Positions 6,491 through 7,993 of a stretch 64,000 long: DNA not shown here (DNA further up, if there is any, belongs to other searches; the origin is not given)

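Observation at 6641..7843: Internally duplicated Fd-MvhD-Fd-MvhD protein with divergent N-terminal cysteine motifs in both MvhD-like repeats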

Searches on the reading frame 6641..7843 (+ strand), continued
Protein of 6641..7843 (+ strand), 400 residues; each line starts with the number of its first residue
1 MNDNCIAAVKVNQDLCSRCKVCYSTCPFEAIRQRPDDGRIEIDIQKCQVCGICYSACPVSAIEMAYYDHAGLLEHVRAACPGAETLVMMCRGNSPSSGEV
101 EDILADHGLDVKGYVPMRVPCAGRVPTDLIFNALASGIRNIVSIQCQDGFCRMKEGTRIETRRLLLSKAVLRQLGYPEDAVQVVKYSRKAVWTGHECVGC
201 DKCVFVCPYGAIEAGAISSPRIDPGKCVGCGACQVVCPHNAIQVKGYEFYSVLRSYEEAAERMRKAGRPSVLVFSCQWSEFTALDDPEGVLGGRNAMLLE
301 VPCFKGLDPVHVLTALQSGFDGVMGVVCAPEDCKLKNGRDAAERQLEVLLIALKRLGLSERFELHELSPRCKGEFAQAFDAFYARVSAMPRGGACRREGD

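Call 13: find_encoding_contigs(protein=P0028, flank=8000, max_places=2)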
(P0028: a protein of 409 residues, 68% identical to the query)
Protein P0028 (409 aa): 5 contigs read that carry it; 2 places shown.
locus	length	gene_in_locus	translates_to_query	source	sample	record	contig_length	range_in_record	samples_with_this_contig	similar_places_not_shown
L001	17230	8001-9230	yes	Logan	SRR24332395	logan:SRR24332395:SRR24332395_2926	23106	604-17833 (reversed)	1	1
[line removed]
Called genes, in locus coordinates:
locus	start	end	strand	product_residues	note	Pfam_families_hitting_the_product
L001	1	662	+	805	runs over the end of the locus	PF00403:HMA, PF00122:E1-E2_ATPase, PF00702:Hydrolase, PF08282:Hydrolase_3 (faint)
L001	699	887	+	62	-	PF04945:YHS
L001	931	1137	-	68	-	-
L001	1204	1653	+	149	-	PF03551:PadR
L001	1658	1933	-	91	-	PF13145:Rotamase_2, PF13616:Rotamase_3, PF00639:Rotamase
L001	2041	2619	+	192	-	PF01169:GDT1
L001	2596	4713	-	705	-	PF13570:Beta-prop_ACSF4 (weak), PF01011:PQQ, PF13360:PQQ_2, PF13570:Beta-prop_ACSF4, PF13360:PQQ_2, PF13570:Beta-prop_ACSF4, PF05048:NosD, PF13229:Beta_helix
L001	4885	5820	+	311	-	PF01266:DAO (faint), PF07992:Pyr_redox_2, PF13738:Pyr_redox_3, PF00070:Pyr_redox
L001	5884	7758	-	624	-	-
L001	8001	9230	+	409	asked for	PF13237:Fer4_10, PF14697:Fer4_21, PF02662:FlpD, PF13187:Fer4_9, PF14697:Fer4_21, PF12838:Fer4_7, PF00037:Fer4, PF02662:FlpD, +14 more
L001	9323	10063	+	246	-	PF10418:DHODB_Fe-S_bind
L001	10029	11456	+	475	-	PF03807:F420_oxidored (faint), PF14691:Fer4_20, PF13241:NAD_binding_7 (faint), PF13738:Pyr_redox_3 (faint), PF00070:Pyr_redox (faint), PF03486:HI0933_like (faint), PF07992:Pyr_redox_2, PF13450:NAD_binding_8 (weak)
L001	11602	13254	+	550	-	PF00501:AMP-binding, PF13193:AMP-binding_C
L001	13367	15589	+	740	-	PF00708:Acylphosphatase, PF07503:zf-HYPF, PF01300:Sua5_yciO_yrdC, PF17788:HypF_C, PF22521:HypF_C_2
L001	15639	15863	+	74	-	PF01455:HupF_HypC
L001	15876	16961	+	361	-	PF01924:HypD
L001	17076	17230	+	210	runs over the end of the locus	PF01435:Peptidase_M48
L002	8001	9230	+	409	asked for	PF13237:Fer4_10, PF14697:Fer4_21, PF02662:FlpD, PF13187:Fer4_9, PF14697:Fer4_21, PF12838:Fer4_7, PF00037:Fer4, PF02662:FlpD, +14 more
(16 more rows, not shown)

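Call 14: find_encoding_contigs(protein=P0009, flank=8000, max_places=2)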
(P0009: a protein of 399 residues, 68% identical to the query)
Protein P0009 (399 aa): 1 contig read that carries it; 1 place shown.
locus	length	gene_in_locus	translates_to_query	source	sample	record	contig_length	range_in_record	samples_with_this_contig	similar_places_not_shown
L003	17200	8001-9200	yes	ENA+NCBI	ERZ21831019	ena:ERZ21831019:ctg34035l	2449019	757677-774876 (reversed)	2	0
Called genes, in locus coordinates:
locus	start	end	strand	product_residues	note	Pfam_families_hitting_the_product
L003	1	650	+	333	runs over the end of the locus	-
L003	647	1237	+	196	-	-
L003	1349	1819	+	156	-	PF01957:NfeD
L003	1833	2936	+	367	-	PF01145:Band_7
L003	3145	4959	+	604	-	PF00801:PKD (faint), PF06832:BiPBP_C (faint), PF09136:Glucodextran_B (faint), PF17957:Big_7 (weak), PF13205:Big_5, PF13620:CarboxypepD_reg, PF13715:CarbopepD_reg_2, PF17210:SdrD_B (weak), +7 more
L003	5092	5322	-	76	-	-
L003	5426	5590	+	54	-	-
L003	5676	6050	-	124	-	PF08818:DUF1801 (weak)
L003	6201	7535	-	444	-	PF02812:ELFV_dehydrog_N, PF00208:ELFV_dehydrog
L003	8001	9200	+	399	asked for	PF13237:Fer4_10, PF14697:Fer4_21, PF02662:FlpD, PF14697:Fer4_21, PF12838:Fer4_7, PF13187:Fer4_9, PF00037:Fer4, PF02662:FlpD, +11 more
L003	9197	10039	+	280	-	PF10418:DHODB_Fe-S_bind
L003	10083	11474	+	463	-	PF14691:Fer4_20, PF13738:Pyr_redox_3 (faint), PF01262:AlaDh_PNT_C (faint), PF03486:HI0933_like (faint), PF07992:Pyr_redox_2, PF01266:DAO (weak), PF12831:FAD_oxidored (weak), PF13450:NAD_binding_8, +3 more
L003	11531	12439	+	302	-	PF01058:Oxidored_q6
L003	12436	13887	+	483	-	PF27537:HoxH, PF00374:NiFeSe_Hases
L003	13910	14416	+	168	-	PF01750:HycI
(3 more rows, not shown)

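Call 21: search_protein_representatives(protein=window:6641-7843:+)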
Query: 400 residues. Proteins with E-value up to 0.001 (for the whole library): 6777; up to 1e-10: 735; up to 1e-30: 43. The best 150 are listed.
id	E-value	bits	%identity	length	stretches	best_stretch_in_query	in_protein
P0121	1.4e-155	534.9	59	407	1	1-389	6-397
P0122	6.0e-105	368.2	50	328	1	9-318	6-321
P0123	7.0e-90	318.6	54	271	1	131-385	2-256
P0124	4.3e-89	316.0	41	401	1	6-392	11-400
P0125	1.3e-85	304.6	40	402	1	8-389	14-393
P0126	2.3e-84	300.4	46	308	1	89-389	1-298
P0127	1.6e-81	291.0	40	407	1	8-385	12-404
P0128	7.3e-79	282.3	59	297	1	171-384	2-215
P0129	1.7e-78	281.1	37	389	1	8-387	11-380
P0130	1.5e-71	258.2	37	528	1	9-383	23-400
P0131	7.6e-70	252.6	72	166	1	235-393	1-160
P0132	7.0e-69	249.4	32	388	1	8-389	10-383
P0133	1.1e-66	242.1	36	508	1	9-397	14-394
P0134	2.3e-65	237.9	36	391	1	9-386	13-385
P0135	2.4e-65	237.8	37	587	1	8-387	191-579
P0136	2.4e-64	234.5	37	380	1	7-371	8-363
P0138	4.8e-61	223.6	31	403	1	8-385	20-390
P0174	6.7e-25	104.6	35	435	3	190-360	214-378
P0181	2.2e-22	96.3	32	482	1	195-390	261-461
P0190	5.5e-21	91.7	32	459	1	190-397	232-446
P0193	1.2e-20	90.6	33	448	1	10-257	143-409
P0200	1.1e-19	87.5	37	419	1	195-368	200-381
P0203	1.5e-19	87.0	36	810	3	195-389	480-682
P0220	1.3e-18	83.9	29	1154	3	191-387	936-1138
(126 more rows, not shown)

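Call 34: find_related_loci(query=A2, collection=genome_contigs, flank=8000)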
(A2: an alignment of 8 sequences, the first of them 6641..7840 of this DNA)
Query A2 (400 aa) in genome_contigs; peptide patterns used: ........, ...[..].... (x = any residue, [..] = any of these).
204 stretches matched a pattern; 176 encode a relative of the query (tblastn E <= 1e-3); the best 80 are kept; 80 distinct loci.
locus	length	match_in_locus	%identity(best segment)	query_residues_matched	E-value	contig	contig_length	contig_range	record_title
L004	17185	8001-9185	82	1-394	0e+0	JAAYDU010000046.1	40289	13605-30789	MAG: Methanobacteriota archaeon isolate AS06rmzACSIP_582 443695_AS06, whole genome shotgun sequence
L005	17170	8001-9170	80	1-390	0e+0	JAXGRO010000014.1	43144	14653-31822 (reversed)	MAG: Methanomassiliicoccales archaeon isolate AnMBR.bin351 bin351_14, whole genome shotgun sequence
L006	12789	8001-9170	80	1-390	0e+0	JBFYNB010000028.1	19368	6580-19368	MAG: Methanomassiliicoccales archaeon isolate PPR_0077 scaffold_530, whole genome shotgun sequence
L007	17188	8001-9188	78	1-396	0e+0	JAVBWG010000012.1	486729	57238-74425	MAG: Methanomassiliicoccales archaeon isolate ZNE14_Bin65 all_Scaff011717, whole genome shotgun sequence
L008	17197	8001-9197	77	1-399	0e+0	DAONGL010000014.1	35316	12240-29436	MAG TPA_asm: Methanomassiliicoccales archaeon isolate AMR_MDS_3818 NODE_1160_length_35316_cov_12.594084, whole genome sh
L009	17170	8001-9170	78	1-390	0e+0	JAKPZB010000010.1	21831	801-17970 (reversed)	MAG: Methanobacteriota archaeon isolate USCA_maxbin.116 k141_373882, whole genome shotgun sequence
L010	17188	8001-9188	70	1-393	0e+0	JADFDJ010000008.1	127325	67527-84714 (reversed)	MAG: Methanomassiliicoccus sp. isolate QR_Bin.16 NODE_8_length_127325_cov_44.9366, whole genome shotgun sequence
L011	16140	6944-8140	80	1-400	0e+0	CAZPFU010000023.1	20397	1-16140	MAG TPA_asm: uncultured Methanomassiliicoccus sp. isolate SRP278314_co1_200 genome assembly, contig: NODE_3296_length_20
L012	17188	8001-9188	68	1-393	0e+0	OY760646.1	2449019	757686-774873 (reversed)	MAG: Methanomassiliicoccaceae archaeon isolate 2dded12f-1c8b-4e4a-b374-f87b1937d54c genome assembly, chromosome: 1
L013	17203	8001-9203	67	1-398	0e+0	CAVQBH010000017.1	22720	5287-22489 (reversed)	MAG: uncultured Methanomassiliicoccales archaeon isolate MFD01476.bin.2.74 genome assembly, contig: contig_95157, whole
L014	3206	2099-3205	73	1-368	0e+0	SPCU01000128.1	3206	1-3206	MAG: Methanomassiliicoccus sp. isolate das_tool.metabat2.44 k141_626019, whole genome shotgun sequence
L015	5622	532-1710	67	1-390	0e+0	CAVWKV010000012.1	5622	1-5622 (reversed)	MAG: uncultured Methanomassiliicoccales archaeon isolate MFD02138.bin.1.27 genome assembly, contig: contig_107989, whole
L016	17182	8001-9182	69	1-391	0e+0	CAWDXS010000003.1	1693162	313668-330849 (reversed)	MAG: Candidatus Bathyarchaeota archaeon isolate MFD04408.bin.1.32 genome assembly, contig: contig_23657, whole genome sh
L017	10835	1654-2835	67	1-391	0e+0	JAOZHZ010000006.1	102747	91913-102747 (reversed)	MAG: Candidatus Bathyarchaeota archaeon isolate DYS_1 k147_200517, whole genome shotgun sequence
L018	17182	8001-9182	66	1-391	0e+0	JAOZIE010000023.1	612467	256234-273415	MAG: Candidatus Bathyarchaeota archaeon isolate DYS_6 NODE_18, whole genome shotgun sequence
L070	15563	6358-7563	59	1-399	5e-169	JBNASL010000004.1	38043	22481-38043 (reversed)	MAG: Candidatus Bathyarchaeales archaeon isolate Kamch4336-1-MF-15 bin22_IDBA_re-assembly_contigs.fa-4, whole genome sho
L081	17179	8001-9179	60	1-390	1e-165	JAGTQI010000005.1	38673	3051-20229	MAG: Candidatus Bathyarchaeota archaeon isolate DGJ8_bin_44_34 DGJ8_bin_44_34_scaffold_313_curated, whole genome shotgun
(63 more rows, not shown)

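Call 36: find_encoding_contigs(protein=P0124, flank=7000, max_places=2)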
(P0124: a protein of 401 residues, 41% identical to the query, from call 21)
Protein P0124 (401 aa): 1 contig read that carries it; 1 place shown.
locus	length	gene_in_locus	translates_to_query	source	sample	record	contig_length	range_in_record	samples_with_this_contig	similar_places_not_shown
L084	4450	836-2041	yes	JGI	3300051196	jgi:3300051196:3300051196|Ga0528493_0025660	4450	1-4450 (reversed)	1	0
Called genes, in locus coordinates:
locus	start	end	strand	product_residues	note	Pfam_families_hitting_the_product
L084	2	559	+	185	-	?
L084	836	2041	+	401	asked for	PF13237:Fer4_10 (weak), PF12838:Fer4_7 (weak), PF13187:Fer4_9 (weak), PF14697:Fer4_21 (weak), PF02662:FlpD, PF12838:Fer4_7, PF14697:Fer4_21, PF02662:FlpD, +13 more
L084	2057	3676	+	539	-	PF12225:DUF5981, PF02219:MTHFR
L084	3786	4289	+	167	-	-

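Call 37: find_encoding_contigs(protein=P0132, flank=7000, max_places=2)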
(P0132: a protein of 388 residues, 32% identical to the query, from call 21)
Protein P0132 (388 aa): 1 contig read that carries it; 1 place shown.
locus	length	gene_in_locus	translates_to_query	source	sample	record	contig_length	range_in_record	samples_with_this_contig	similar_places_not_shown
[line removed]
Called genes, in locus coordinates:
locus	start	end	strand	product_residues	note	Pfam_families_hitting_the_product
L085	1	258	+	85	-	?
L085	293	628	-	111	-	-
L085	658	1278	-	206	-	PF12654:DUF3786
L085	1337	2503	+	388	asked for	PF00037:Fer4 (weak), PF13237:Fer4_10 (weak), PF14697:Fer4_21 (weak), PF12838:Fer4_7, PF02662:FlpD, PF13237:Fer4_10, PF14697:Fer4_21, PF02662:FlpD, +11 more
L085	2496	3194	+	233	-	?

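Call 41: find_encoding_contigs(protein=P0129, flank=7000, max_places=2)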
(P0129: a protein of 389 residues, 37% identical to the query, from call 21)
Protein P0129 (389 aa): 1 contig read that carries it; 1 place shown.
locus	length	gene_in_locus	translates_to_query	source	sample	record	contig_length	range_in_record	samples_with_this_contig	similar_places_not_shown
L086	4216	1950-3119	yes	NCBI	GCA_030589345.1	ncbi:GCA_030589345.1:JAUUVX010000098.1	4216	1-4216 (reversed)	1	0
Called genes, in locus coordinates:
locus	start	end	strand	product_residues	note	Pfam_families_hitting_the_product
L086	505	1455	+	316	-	PF02219:MTHFR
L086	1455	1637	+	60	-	-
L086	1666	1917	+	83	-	-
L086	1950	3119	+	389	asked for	PF13237:Fer4_10 (weak), PF02662:FlpD, PF14697:Fer4_21, PF00037:Fer4 (weak), PF13237:Fer4_10, PF12838:Fer4_7 (weak), PF13187:Fer4_9 (weak), PF02662:FlpD, +7 more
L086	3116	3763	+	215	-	PF12225:DUF5981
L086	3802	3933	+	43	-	-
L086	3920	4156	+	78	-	PF09723:Zn_ribbon_8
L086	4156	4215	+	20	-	?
